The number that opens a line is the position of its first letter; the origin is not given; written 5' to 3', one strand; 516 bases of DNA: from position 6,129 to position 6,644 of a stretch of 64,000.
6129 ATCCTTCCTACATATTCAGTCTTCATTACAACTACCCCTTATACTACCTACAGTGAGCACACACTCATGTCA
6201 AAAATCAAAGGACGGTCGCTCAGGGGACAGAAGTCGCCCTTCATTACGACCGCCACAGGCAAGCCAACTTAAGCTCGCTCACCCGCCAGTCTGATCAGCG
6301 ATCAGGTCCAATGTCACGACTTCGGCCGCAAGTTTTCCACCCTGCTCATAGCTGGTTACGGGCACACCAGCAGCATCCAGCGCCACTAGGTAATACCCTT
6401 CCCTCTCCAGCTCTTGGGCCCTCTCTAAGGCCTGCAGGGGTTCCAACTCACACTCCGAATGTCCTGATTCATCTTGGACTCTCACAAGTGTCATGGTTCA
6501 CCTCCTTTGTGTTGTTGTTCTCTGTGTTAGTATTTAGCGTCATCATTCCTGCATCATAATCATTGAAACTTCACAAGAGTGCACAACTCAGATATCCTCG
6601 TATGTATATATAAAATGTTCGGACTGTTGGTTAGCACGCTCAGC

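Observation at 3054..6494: Candidate virus-encoded ubiquitin-like modifier (71 aa, C-terminal Gly-Gly) with a compact E1-like activating enzyme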

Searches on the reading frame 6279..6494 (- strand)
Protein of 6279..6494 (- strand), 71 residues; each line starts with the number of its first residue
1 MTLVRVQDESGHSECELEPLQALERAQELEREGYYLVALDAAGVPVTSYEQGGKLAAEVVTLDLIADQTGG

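Call 3: search_protein_families(library=pfam, proteins=[window:6279-6494:-], max_evalue=1)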
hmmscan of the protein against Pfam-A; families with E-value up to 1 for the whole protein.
window:6279-6494:- (71 aa): 0 families

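Call 10: search_protein_families(library=ncbifam, proteins=[window:6279-6494:-], max_evalue=1)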
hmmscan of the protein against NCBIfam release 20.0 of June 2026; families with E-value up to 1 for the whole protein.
window:6279-6494:- (71 aa): 0 families

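Call 11: search_protein_families(library=padloc, proteins=[window:6279-6494:-], max_evalue=1)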
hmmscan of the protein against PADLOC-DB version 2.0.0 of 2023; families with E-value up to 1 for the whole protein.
window:6279-6494:- (71 aa): 0 families

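Call 12: search_protein_families(library=phrogs, proteins=[window:6279-6494:-], max_evalue=1)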
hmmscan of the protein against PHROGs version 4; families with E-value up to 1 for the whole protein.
window:6279-6494:- (71 aa): 0 families

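Call 13: find_homologous_proteins(query=window:6279-6494:-, max_evalue=10)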
Query window:6279-6494:- (71 aa): 2 proteins with E <= 10 among 5 candidates.
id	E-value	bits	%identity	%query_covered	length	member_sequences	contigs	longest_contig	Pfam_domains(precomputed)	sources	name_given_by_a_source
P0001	2.3e-37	143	100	100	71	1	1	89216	-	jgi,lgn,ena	-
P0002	7.0e-10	57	49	96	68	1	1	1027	-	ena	-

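Call 17: find_encoding_contigs(protein=P0002, flank=10000)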
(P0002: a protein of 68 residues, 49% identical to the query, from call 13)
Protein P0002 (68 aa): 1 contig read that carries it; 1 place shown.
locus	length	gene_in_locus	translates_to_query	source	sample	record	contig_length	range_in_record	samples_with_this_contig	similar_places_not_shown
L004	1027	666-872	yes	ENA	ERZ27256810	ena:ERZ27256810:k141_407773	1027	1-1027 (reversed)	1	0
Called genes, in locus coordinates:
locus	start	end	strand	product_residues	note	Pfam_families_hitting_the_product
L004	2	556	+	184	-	?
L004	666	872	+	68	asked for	-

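Call 33: predict_structure(alignment_id=A2)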
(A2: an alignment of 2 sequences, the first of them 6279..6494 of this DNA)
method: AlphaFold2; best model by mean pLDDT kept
length: 71 residues; sequences in the alignment: 2
mean_pLDDT: 66.2   pTM: 0.53
mean pLDDT of the five models: 66.2, 64.6, 64.5, 63.5, 63.0
residues with pLDDT >= 90: 0; 70-90: 44; 50-70: 9; < 50: 18
segments of 3 or more residues with pLDDT < 50: 48-59, 68-71
pLDDT, mean of each block of 10 residues (from residue 1): 77 81 81 79 61 39 49 35
secondary structure, 60 per line:
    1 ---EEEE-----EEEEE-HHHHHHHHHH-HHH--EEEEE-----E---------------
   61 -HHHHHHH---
elements in order: E4-7 E13-17 H19-28 E35-39 H62-68

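Call 37: fold_search(model_id=the predicted structure, library=pdb)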
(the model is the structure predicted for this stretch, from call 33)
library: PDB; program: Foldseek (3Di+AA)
matches with E <= 10: 119; with E <= 0.001: 0
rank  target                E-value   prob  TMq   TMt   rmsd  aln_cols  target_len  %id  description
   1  7bpm_MODEL_1_A        1.5e+00  0.25  0.37  0.35   3.5        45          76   16  Solution NMR structure of NF2; de novo designed protein with a novel fold (released 2021-03-24)
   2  7jl6_B                2.1e+00  0.04  0.22  0.18  10.5        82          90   13  Heme binding to SrrB PAS domain plays a role in redox regulation of S. aureus SrrAB two-component system (released 2021-08-04)
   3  9j46_A                2.1e+00  0.04  0.20  0.13  13.3        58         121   12  Crystal structure of ASFV E146L (released 2025-01-01)
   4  1q1o_MODEL_1_A        2.2e+00  0.10  0.29  0.23   3.8        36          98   28  Solution Structure of the PB1 Domain of Cdc24p (Long Form) (released 2003-10-14)
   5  9j46_C                2.2e+00  0.03  0.20  0.14  12.9        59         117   10  Crystal structure of ASFV E146L (released 2025-01-01)
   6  7s07_A                2.3e+00  0.12  0.33  0.05   5.1        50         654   10  Crystal structure of Epstein-Barr virus glycoprotein gH/gL/gp42-peptide in complex with human neutralizing antibodies  (released 2022-11-09)
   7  9bks                  2.3e+00  0.05  0.22  0.22  11.1        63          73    8  Crystal structure of the Human TRIP12 WWE domain (isoform 2) in complex with ADP (released 2024-07-31)
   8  2x4y_G                2.3e+00  0.03  0.25  0.16  13.8        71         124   18  Molecular basis of Histone H3K36me3 recognition by the PWWP domain of BRPF1. (released 2010-04-21)
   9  9j46_F                2.5e+00  0.03  0.20  0.13  12.9        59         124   10  Crystal structure of ASFV E146L (released 2025-01-01)
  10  7blz_D                2.7e+00  0.09  0.36  0.22   8.3        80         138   15  Red alga C.merolae Photosystem I (released 2022-03-02)
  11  7acz_C                2.8e+00  0.04  0.29  0.18  12.9        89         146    9  RdeltaD2 H/L (LMW SLP/HMW SLP) complex from C. difficile SlpA (R20291 strain) (released 2022-03-09)
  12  9bkr                  2.8e+00  0.03  0.20  0.19  10.9        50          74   12  Crystal structure of the Human TRIP12 WWE domain (isoform 2) in complex with ATP (released 2024-07-31)
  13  5ze8                  3.0e+00  0.04  0.22  0.04  13.5        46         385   17  Crystal structure of a penta-heme cytochrome c552 from Thermochromatium tepidum (released 2018-04-25)
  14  8bcv_D                3.2e+00  0.08  0.36  0.21   8.7        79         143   13  Photosystem I assembly intermediate of Avena sativa (released 2023-11-01)
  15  5hy3_B                3.4e+00  0.09  0.32  0.36   4.3        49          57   10  Crystal structure of Escherichia coli toxin LsoA in complex with T4 phage antitoxin Dmd (released 2016-06-22)
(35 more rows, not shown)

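Call 45: search_protein_families(library=pfam, proteins=[P0002], max_evalue=10)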
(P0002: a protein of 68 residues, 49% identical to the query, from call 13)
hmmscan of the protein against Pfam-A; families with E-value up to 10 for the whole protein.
P0002 (68 aa): 1 family
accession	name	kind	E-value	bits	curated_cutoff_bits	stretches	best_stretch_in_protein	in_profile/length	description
PF17660.6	BTRD1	-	0.14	12.5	23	1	26-50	17-42/50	Polyglycine hydrolase-like, structural repeat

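Call 46: find_homologous_proteins(query=A1, max_evalue=10)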
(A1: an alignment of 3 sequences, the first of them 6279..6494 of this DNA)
Query A1 (3 sequences) (71 aa, profile of the alignment): 3 proteins with E <= 10 among 61 candidates.
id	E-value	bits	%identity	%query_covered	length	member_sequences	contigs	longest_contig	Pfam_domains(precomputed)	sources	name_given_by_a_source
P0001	1.6e-37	145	100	100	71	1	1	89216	-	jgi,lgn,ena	-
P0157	3.1e-35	138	64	96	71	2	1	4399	-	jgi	-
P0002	4.6e-31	124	49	96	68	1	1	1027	-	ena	-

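Call 48: find_encoding_contigs(protein=P0157, flank=10000)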
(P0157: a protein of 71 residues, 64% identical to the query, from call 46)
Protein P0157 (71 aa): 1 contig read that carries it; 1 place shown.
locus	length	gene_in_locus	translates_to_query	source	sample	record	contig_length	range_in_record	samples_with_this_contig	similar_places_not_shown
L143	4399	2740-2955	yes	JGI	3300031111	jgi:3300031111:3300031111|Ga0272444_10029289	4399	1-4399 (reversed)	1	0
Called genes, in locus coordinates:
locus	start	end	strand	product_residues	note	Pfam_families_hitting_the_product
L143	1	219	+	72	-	?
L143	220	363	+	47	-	-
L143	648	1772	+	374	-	-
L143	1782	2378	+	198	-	-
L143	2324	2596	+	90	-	-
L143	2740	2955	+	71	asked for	-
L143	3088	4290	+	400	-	-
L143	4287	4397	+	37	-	?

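Call 96: predict_structure(alignment_id=A8)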
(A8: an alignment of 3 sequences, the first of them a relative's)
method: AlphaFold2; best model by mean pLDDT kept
length: 68 residues; sequences in the alignment: 3
mean_pLDDT: 72.6   pTM: 0.54
mean pLDDT of the five models: 72.6, 68.6, 68.5, 64.0, 57.8
residues with pLDDT >= 90: 0; 70-90: 45; 50-70: 19; < 50: 4
segments of 3 or more residues with pLDDT < 50: none
pLDDT, mean of each block of 10 residues (from residue 1): 78 83 81 78 72 57 58
secondary structure, 60 per line:
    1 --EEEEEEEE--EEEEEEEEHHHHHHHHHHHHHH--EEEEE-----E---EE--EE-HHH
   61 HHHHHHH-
elements in order: E3-10 E13-20 H21-34 E37-41 H58-67

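Call 98: fold_search(model_id=the predicted structure, library=pdb)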
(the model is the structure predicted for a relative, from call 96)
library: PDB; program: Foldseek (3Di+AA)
matches with E <= 10: 112; with E <= 0.001: 0
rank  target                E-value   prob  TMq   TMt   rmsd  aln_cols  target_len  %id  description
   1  7pup                  1.6e+00  0.05  0.26  0.05  16.7        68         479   13  INOSITOL 1,3,4-TRISPHOSPHATE 5/6-KINASE 4 from Arabidopsis thaliana (AtITPK4) in complex with ATP (released 2022-10-12)
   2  6vgv                  2.0e+00  0.44  0.46  0.24   2.1        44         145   18  Crystal structure of VidaL intein (released 2020-05-27)
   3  5hy3_B                2.0e+00  0.21  0.41  0.46   3.4        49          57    8  Crystal structure of Escherichia coli toxin LsoA in complex with T4 phage antitoxin Dmd (released 2016-06-22)
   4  7ew6_D                2.5e+00  0.12  0.41  0.23   6.8        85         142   14  Barley photosystem I-LHCI-Lhca5 supercomplex (released 2021-12-22)
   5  3fma_A                2.7e+00  0.06  0.33  0.29   7.7        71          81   10  Crystal structure of the GYF domain of Smy2 in complex with a proline-rich peptide from BBP/ScSF1 (released 2009-12-22)
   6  4iit_B                2.8e+00  0.11  0.32  0.34   5.2        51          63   16  The Phenylacetyl-CoA monooxygenase PaaABC subcomplex with phenylacetyl-CoA (released 2013-11-06)
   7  3fma_B                2.8e+00  0.09  0.37  0.32   6.8        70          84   13  Crystal structure of the GYF domain of Smy2 in complex with a proline-rich peptide from BBP/ScSF1 (released 2009-12-22)
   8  9i1r_S                3.0e+00  0.23  0.52  0.53   8.9        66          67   12  Structure of the bicylindrical allophycocyanin core expressed during far-red light photoacclimation (FaRLiP) (released 2025-07-02)
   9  3egr_A                3.0e+00  0.15  0.38  0.40   4.3        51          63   20  CRYSTAL STRUCTURE OF A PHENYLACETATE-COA OXYGENASE SUBUNIT PAAB (REUT_A2307) FROM RALSTONIA EUTROPHA JMP134 AT 2.65 A  (released 2008-09-30)
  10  7c78                  3.0e+00  0.11  0.36  0.36   5.1        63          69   11  The crystal structure of type I-F anti-crispr protein AcrIF9 (released 2021-05-26)
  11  3hx1_A                3.0e+00  0.11  0.25  0.17   2.1        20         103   35  Crystal structure of the Slr1951 protein from Synechocystis sp. Northeast Structural Genomics Consortium Target SgR167 (released 2009-06-30)
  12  3fma_D                3.0e+00  0.05  0.31  0.26   7.8        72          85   12  Crystal structure of the GYF domain of Smy2 in complex with a proline-rich peptide from BBP/ScSF1 (released 2009-12-22)
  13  7ksq_D                3.2e+00  0.09  0.40  0.22   7.0        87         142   16  The Structure of the moss PSI-LHCI reveals the evolution of the LHCI antenna (released 2022-03-30)
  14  6l35_D                3.4e+00  0.09  0.39  0.21   6.9        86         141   15  PSI-LHCI Supercomplex from Physcometrella patens (released 2021-02-10)
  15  3fma_C                3.4e+00  0.08  0.37  0.31   6.8        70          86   13  Crystal structure of the GYF domain of Smy2 in complex with a proline-rich peptide from BBP/ScSF1 (released 2009-12-22)
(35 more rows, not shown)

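Call 109: find_encoding_contigs(protein=P0001, flank=10000, max_places=3)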
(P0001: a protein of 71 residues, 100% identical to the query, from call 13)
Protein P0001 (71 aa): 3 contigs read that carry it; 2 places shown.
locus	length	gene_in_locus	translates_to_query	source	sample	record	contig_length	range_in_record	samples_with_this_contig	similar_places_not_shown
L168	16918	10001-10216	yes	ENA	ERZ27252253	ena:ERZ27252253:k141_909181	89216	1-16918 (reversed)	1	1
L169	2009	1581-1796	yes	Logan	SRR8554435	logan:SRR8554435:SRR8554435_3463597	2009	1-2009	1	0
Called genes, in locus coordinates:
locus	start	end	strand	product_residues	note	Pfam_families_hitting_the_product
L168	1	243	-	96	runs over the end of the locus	-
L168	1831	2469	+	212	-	-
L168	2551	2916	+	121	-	-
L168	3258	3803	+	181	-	-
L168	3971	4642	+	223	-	-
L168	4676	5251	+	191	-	PF08241:Methyltransf_11, PF01209:Ubie_methyltran (weak), PF13649:Methyltransf_25 (faint)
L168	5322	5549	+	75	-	-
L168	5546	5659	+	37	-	-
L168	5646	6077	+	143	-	-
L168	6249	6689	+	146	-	-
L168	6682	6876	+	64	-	-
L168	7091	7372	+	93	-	-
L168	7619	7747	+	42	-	-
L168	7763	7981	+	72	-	-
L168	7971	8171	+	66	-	-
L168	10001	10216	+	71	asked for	-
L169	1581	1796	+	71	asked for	-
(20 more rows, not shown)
